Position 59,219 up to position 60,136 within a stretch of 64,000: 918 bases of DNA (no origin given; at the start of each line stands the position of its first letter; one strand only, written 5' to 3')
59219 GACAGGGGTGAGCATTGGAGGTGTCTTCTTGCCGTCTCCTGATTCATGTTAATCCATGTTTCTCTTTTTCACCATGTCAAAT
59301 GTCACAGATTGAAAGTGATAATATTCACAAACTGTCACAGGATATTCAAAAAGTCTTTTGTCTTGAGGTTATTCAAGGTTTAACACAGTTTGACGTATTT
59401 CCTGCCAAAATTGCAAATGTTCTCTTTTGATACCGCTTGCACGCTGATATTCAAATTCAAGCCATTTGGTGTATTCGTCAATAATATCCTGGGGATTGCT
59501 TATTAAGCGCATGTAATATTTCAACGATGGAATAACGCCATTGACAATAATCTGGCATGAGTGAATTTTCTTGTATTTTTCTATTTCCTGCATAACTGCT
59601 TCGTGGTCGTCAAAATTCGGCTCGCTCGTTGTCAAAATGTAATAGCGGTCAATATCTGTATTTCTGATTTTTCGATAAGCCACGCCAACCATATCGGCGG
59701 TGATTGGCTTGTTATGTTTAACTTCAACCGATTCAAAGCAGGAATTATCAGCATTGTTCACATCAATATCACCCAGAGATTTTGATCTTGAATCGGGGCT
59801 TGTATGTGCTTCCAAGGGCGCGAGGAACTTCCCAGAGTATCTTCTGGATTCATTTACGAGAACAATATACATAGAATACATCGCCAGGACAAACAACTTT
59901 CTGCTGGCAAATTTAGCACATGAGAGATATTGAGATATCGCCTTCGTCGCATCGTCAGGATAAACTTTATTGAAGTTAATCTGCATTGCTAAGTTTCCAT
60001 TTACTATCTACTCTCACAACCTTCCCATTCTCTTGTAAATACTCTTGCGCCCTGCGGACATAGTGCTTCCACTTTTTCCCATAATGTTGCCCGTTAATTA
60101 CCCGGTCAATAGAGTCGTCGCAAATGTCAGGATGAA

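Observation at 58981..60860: AT-rich islet with two overlapping nuclease genes and no methyltransferase: candidate stand-alone defence system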

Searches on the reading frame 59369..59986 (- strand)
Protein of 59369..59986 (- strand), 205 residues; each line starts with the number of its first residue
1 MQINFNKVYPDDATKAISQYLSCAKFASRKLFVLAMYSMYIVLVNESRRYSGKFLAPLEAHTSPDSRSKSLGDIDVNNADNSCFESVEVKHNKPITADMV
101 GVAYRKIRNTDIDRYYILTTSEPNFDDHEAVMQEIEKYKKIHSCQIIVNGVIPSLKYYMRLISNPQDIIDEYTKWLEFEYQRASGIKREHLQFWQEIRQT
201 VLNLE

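Call 3: search_protein_families(library=pfam, proteins=[window:59369-59986:-], max_evalue=1)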
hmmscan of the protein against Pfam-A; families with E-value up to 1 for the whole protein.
window:59369-59986:- (205 aa): 0 families

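Call 4: search_protein_families(library=padloc, proteins=[window:59369-59986:-], max_evalue=1)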
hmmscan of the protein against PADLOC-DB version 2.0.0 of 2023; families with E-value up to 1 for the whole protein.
window:59369-59986:- (205 aa): 0 families

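Call 5: search_protein_families(library=ncbifam, proteins=[window:59369-59986:-], max_evalue=1)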
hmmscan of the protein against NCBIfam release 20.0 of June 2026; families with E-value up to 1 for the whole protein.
window:59369-59986:- (205 aa): 1 family
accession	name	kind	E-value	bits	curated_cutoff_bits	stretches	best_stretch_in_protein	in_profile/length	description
NF005258.0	PRK06762.3-3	equivalog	0.028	14.4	344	1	111-181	36-105/164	hypothetical protein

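Call 10: search_solved_structures(query=window:59369-59986:-, max_evalue=10, show_alignments=2)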
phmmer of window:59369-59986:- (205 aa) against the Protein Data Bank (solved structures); distinct sequences matched with E-value up to 10: 0.

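Call 11: find_homologous_proteins(query=window:59369-59986:-)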
Query window:59369-59986:- (205 aa): 37 proteins with E <= 0.001 among 87 candidates.
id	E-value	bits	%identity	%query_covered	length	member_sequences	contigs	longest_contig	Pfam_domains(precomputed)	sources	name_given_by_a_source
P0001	1.1e-132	457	100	100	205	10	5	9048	-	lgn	-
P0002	3.9e-111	387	83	100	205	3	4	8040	-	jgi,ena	-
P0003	3.3e-104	365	76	100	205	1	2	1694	PF09566.18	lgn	-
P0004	9.0e-99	347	84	87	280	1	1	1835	-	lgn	-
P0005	1.2e-97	343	84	87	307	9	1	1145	PF09566.18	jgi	jgi:DNA (cytosine-5)-methyltransferase 1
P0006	6.2e-97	341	82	87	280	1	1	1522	PF09566.18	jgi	jgi:DNA (cytosine-5)-methyltransferase 1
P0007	2.9e-95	335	79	93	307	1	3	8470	PF09566.18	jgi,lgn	jgi:DNA (cytosine-5)-methyltransferase 1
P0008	5.8e-93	328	75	93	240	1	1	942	-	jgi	jgi:DNA (cytosine-5)-methyltransferase 1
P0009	1.1e-92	327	74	100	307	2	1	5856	PF09566.18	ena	-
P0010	3.6e-91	322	71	93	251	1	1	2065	-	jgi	jgi:DNA (cytosine-5)-methyltransferase 1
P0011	1.7e-89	317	69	98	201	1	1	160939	-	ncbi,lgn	ncbi:MAG: hypothetical protein AB1607_08900 [Chloroflexota bacterium]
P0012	2.2e-87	310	78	84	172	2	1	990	-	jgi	-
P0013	3.9e-87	309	67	98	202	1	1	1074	-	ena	-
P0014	1.7e-86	307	85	77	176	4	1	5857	-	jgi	-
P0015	1.6e-84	300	70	91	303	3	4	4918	PF09566.18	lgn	-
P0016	1.7e-83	297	65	100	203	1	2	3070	PF09566.18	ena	-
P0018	1.3e-79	284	65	93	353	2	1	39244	PF09566.18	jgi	jgi:DNA (cytosine-5)-methyltransferase 1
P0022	2.7e-73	264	62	91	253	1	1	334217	PF09566.18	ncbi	ncbi:MAG: hypothetical protein ACT4NX_07905 [Deltaproteobacteria bacterium]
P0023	5.7e-73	263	62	100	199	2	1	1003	-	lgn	-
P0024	1.9e-71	258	70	80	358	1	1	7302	PF09566.18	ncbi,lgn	-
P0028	2.4e-62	228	53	96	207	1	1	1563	-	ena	-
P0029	6.6e-62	227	63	81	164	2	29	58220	-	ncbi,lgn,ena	-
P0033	2.3e-42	163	60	63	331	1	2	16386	PF09566.18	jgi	jgi:DNA (cytosine-5)-methyltransferase 1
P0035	9.9e-24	102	39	74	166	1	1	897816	-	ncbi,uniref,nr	ncbi:hypothetical protein [Thioflexithrix psekupsensis]|uniref:Uncharacterized protein n=1 Tax=Thiof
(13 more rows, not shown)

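Call 14: find_encoding_contigs(protein=P0011, flank=6000, max_places=3)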
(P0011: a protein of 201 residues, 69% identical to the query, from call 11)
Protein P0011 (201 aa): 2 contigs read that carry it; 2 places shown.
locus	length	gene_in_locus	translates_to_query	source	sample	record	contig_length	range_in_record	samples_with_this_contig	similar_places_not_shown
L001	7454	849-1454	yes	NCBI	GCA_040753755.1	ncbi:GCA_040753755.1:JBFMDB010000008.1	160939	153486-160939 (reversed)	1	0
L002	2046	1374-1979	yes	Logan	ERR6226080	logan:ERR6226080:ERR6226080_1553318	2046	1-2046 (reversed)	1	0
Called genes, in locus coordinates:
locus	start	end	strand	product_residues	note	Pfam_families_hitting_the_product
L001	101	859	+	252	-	PF13091:PLDc_2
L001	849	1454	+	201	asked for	-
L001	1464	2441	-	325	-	PF06144:DNA_pol3_delta, PF21694:DNA_pol3_delta_C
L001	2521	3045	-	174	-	PF19928:DUF6391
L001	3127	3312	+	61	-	-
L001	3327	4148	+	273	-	-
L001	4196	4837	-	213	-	PF00376:MerR, PF12728:HTH_17, PF13411:MerR_1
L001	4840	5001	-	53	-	-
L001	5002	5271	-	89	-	-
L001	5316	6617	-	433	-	PF07690:MFS_1, PF03209:PUCC, PF07690:MFS_1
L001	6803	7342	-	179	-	PF06228:ChuX_HutX, PF05171:HemS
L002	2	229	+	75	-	?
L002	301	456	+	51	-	-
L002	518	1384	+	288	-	PF09565:RE_NgoFVII (weak), PF13091:PLDc_2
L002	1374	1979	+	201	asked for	-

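Call 15: find_encoding_contigs(protein=P0002, flank=6000, max_places=4)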
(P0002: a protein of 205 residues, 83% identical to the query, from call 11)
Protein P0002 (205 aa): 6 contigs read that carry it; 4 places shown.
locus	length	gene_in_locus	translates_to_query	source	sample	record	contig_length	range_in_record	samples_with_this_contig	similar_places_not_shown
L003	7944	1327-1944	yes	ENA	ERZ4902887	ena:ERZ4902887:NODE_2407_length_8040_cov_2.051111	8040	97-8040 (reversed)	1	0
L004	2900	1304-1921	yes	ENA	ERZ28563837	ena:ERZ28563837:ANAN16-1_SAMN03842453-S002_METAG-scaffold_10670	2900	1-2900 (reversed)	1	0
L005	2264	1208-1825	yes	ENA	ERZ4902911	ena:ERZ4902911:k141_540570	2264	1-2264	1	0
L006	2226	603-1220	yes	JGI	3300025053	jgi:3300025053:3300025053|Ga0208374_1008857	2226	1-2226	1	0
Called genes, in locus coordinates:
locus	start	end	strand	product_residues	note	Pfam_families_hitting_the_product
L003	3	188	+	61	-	?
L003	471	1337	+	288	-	PF13091:PLDc_2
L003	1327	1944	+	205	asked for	-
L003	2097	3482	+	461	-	PF01565:FAD_binding_4, PF04030:ALO (weak)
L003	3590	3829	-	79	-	-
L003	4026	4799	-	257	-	PF02578:Cu-oxidase_4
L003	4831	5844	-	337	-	PF05768:Glrx-like, PF09858:DUF2085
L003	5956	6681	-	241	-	PF02683:DsbD_TM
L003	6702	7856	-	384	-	PF03734:YkuD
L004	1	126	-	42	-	?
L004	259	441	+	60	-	-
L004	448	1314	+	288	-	PF13091:PLDc_2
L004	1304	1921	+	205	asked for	-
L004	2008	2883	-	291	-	-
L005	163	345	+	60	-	-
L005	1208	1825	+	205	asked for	-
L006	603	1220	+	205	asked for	-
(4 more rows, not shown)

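Call 16: find_encoding_contigs(protein=P0018, flank=6000, max_places=3)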
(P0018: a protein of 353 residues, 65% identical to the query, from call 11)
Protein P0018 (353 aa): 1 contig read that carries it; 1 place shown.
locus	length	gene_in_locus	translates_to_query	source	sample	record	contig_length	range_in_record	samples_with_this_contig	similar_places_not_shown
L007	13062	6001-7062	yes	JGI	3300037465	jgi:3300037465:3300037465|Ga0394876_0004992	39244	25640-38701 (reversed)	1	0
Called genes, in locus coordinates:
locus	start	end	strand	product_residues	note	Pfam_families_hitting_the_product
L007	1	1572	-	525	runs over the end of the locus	PF13231:PMT_2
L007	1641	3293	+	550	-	-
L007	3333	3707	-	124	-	PF04020:Phage_holin_4_2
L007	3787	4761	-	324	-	PF13302:Acetyltransf_3 (weak), PF13527:Acetyltransf_9, PF00583:Acetyltransf_1, PF13673:Acetyltransf_10, PF13508:Acetyltransf_7, PF08445:FR47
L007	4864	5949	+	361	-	PF01555:N6_N4_Mtase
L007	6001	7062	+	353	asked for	PF09566:RE_SacI_N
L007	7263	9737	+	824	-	PF02861:Clp_N, PF13191:AAA_16 (weak), PF00004:AAA, PF17871:AAA_lid_9, PF00158:Sigma54_activat (weak), PF07724:AAA_2, PF07728:AAA_5, PF10431:ClpB_D2-small, +8 more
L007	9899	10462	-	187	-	PF16697:Yop-YscD_cpl, PF00498:FHA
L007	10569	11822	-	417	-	PF01590:GAF, PF13185:GAF_2, PF13492:GAF_3, PF00512:HisKA, PF02518:HATPase_c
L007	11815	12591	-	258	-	PF02146:SIR2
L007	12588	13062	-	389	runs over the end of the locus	PF00072:Response_reg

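Call 17: find_encoding_contigs(protein=P0024, flank=6000, max_places=3)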
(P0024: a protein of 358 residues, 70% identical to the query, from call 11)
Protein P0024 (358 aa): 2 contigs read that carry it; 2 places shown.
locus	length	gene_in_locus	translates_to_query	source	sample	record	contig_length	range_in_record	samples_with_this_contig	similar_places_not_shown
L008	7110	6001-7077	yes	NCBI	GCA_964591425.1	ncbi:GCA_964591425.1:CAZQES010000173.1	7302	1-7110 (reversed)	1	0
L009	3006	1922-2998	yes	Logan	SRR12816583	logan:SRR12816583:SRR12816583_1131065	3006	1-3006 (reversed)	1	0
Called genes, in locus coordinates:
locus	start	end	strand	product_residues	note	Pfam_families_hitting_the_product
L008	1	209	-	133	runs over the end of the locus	?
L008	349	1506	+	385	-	PF14870:PSII_BNR (faint), PF25852:DUF6242_C (faint), PF02012:BNR (faint), PF15899:BNR_6 (faint), PF15902:Sortilin-Vps10 (weak)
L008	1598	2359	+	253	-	PF01975:SurE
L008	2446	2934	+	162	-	PF04075:F420H2_quin_red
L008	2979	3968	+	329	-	PF00248:Aldo_ket_red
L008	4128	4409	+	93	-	-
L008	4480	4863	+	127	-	PF01035:DNA_binding_1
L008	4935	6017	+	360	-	PF01555:N6_N4_Mtase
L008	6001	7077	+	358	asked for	PF09566:RE_SacI_N (weak)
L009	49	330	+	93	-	-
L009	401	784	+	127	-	PF01035:DNA_binding_1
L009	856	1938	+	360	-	PF01555:N6_N4_Mtase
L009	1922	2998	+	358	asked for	PF09566:RE_SacI_N (weak)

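Call 18: find_encoding_contigs(protein=P0022, flank=6000, max_places=3)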
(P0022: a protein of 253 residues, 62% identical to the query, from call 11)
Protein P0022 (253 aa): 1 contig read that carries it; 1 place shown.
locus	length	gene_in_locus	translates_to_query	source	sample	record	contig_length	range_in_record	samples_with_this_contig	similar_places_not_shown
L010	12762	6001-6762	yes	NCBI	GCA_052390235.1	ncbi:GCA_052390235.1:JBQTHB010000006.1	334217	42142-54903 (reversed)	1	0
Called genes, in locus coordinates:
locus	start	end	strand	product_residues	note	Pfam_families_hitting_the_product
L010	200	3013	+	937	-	PF16078:2-oxogl_dehyd_N, PF00676:E1_dh, PF02779:Transket_pyr, PF16870:OxoGdeHyase_C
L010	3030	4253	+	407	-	PF00364:Biotin_lipoyl, PF02817:E3_binding, PF00198:2-oxoacid_dh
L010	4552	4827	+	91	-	PF01555:N6_N4_Mtase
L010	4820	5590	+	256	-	PF01555:N6_N4_Mtase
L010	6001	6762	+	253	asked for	PF09566:RE_SacI_N (weak)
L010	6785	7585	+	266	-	PF00248:Aldo_ket_red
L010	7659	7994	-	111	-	PF03083:MtN3_slv, PF04193:PQ-loop (weak)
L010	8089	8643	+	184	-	-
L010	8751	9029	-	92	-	-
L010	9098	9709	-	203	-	PF13847:Methyltransf_31 (weak), PF02390:Methyltransf_4, PF13649:Methyltransf_25 (weak)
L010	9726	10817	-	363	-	PF00465:Fe-ADH (faint), PF13685:Fe-ADH_2, PF01761:DHQ_synthase, PF24621:DHQS_C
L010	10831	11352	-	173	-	PF00156:Pribosyltran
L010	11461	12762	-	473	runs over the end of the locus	PF00004:AAA, PF17866:AAA_lid_6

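Call 30: predict_structure(alignment_id=A1)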
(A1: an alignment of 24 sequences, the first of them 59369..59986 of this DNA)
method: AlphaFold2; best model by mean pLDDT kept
length: 205 residues; sequences in the alignment: 24
mean_pLDDT: 88.6   pTM: 0.86
mean pLDDT of the five models: 88.6, 74.7, 72.7, 68.0, 65.5
residues with pLDDT >= 90: 150; 70-90: 33; 50-70: 12; < 50: 10
segments of 3 or more residues with pLDDT < 50: 1-4, 62-66
pLDDT, mean of each block of 10 residues (from residue 1): 66 94 75 95 95 87 48 91 95 95 95 96 94 97 97 96 94 93 83 91 81
secondary structure, 60 per line:
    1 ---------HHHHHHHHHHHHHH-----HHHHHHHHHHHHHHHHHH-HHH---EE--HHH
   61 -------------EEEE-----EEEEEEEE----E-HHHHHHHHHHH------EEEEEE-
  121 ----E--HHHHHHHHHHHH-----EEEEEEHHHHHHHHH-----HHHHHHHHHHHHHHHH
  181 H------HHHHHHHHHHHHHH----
elements in order: H10-23 H29-46 E74-77 E83-90 H97-107 E114-119 H128-139 E145-150 H151-159 H165-181 H188-201

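Call 38: fold_search(model_id=the predicted structure, library=pdb)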
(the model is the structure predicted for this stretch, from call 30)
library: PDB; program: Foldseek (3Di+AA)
matches with E <= 10: 873; with E <= 0.001: 3
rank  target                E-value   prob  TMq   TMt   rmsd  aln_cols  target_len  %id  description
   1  7e8r                  5.1e-07  1.00  0.56  0.36   5.8       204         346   23  EcoT38I restriction endonuclease (released 2022-03-02)
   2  7edb_A                5.1e-06  1.00  0.64  0.40   6.9       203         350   21  EcoT38I restriction endonuclease complexed with DNA (released 2022-03-16)
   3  7edb_B                9.3e-06  1.00  0.60  0.39   4.9       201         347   22  EcoT38I restriction endonuclease complexed with DNA (released 2022-03-16)
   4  8q3b_E                2.2e-03  0.97  0.34  0.34  18.2       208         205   10  The closed state of the ASFV apo-RNA polymerase (released 2024-02-14)
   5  8q3k_E                9.7e-03  0.98  0.30  0.31  10.3       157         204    8  The open state of the ASFV apo-RNA polymerase (released 2024-02-14)
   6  9ibq_A                1.0e-02  0.96  0.36  0.27  10.2       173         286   12  Structure of BstEII with DNA substrate (released 2026-03-04)
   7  2ziw_A                2.2e-02  0.80  0.27  0.22  11.1       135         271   12  Crystal structure of the Mus81-Eme1 complex (released 2008-04-29)
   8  9f9l_A                2.5e-02  0.72  0.26  0.27   9.6       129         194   14  Crystal structure of MUS81-EME1 bound by compound 16. (released 2024-07-03)
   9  1wtd_B                2.5e-02  0.51  0.30  0.24  15.0       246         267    9  Crystal structure of type II restrcition endonuclease, EcoO109I DNA-free form (released 2004-12-14)
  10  4p0q_A                3.8e-02  0.63  0.26  0.20   9.9       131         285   14  Crystal structure of Human Mus81-Eme1 in complex with 5'-flap DNA (released 2014-05-28)
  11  8q3y_A                3.8e-02  0.63  0.29  0.16   8.1       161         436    9  Crystal structure of apo Can2 from Thermoanaerobacter brockii (released 2023-11-22)
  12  8ti9_B                4.0e-02  0.69  0.32  0.34   9.6       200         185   13  CryoEM structure of octamer assembly of Shedu nuclease domain from Bacillus cereus (released 2024-07-31)
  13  8ti9_C                5.4e-02  0.44  0.29  0.30   9.6       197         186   14  CryoEM structure of octamer assembly of Shedu nuclease domain from Bacillus cereus (released 2024-07-31)
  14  5woo_B                1.2e-01  0.63  0.22  0.17   8.2        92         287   13  The crystal structure of the Staphylococcus aureus Fatty acid Kinase (Fak) B1 protein loaded with Myristic acid (C14:0 (released 2018-11-21)
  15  9f99_A                1.2e-01  0.51  0.26  0.28   8.5       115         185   13  Crystal structure of MUS81-EME1 bound by compound 10. (released 2024-06-19)
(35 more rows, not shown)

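Call 60: search_solved_structures(query=A1, max_evalue=10, show_alignments=2)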
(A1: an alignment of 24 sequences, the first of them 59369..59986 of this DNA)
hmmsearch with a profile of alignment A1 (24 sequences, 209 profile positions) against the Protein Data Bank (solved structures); distinct sequences matched with E-value up to 10: 1.
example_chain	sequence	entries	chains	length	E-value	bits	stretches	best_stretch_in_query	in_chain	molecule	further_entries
3r3p_A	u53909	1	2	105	0.17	14.7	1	103-145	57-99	Mobile intron protein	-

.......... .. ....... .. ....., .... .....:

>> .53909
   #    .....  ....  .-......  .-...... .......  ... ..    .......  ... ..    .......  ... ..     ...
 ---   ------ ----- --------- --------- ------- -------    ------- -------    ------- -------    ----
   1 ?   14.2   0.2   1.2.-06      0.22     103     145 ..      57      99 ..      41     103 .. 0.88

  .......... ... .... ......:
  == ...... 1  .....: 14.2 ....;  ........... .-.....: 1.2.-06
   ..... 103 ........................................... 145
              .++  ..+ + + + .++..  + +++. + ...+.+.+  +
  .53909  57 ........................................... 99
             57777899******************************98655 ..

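Call 68: search_protein_families(library=pfam, proteins=[L008:4935-6017:+], max_evalue=0.01)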
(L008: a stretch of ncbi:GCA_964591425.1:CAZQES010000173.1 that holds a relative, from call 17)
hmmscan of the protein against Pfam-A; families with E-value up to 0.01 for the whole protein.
L008:4935-6017:+ (360 aa): 4 families
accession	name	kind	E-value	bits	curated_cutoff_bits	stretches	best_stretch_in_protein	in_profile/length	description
PF01555.25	N6_N4_Mtase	-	2.8e-45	155.4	26.7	1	43-340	1-221/221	DNA methylase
PF02086.21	MethyltransfD12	-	0.00014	22.1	22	1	288-339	7-59/253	D12 class N6 adenine-specific DNA methyltransferase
PF08241.18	Methyltransf_11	-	0.0019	19.2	21.2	0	75-95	75-95/95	Methyltransferase domain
PF13649.12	Methyltransf_25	-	0.0047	18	27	0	304-347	1-46/97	Methyltransferase domain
